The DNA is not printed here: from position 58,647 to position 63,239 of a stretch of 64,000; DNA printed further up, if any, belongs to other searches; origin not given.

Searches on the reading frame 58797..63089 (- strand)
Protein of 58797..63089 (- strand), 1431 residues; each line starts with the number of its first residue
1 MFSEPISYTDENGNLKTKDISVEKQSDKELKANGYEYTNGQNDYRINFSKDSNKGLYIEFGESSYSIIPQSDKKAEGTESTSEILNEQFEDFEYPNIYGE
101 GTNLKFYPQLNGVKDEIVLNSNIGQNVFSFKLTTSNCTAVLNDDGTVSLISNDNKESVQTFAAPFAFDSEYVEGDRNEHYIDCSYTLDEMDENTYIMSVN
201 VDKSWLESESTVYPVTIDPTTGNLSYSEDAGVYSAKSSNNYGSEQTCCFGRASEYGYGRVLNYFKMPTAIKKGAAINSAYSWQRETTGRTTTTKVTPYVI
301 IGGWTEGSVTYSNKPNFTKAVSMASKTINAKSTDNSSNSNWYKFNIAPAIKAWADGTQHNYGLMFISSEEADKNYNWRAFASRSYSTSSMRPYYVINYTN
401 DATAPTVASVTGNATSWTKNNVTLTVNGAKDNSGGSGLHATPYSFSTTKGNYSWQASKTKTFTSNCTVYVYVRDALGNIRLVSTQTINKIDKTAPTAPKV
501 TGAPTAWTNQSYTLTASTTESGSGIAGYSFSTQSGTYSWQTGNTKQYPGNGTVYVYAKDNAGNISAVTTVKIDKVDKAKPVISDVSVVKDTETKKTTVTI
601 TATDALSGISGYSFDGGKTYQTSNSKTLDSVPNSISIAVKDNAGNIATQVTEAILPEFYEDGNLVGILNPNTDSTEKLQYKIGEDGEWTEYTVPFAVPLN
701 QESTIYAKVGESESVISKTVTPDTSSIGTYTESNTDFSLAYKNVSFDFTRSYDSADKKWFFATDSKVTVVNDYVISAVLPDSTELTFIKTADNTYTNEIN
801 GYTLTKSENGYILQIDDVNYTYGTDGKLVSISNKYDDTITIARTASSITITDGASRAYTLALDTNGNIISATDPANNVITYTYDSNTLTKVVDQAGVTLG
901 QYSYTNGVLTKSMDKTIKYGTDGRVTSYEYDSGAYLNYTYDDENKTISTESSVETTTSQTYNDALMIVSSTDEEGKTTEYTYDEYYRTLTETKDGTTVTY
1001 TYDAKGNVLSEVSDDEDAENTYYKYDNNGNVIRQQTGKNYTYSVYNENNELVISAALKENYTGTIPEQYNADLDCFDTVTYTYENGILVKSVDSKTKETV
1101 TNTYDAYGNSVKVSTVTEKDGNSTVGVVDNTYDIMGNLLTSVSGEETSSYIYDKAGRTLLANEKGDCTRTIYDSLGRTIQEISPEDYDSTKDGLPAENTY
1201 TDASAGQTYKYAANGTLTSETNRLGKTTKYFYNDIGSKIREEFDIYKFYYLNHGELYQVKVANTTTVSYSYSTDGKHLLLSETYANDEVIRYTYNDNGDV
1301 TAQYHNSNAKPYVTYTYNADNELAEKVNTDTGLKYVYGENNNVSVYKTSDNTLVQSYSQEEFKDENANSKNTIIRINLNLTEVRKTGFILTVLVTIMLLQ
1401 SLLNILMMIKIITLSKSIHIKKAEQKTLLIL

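Call 52: search_protein_families(library=pfam, proteins=[window:58797-63089:-], max_evalue=0.0001)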
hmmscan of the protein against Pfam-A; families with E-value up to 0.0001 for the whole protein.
window:58797-63089:- (1431 aa): 1 family
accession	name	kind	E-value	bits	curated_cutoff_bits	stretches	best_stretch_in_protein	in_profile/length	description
PF05593.20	RHS_repeat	-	9.1e-12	45.5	22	0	863-893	2-33/38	RHS Repeat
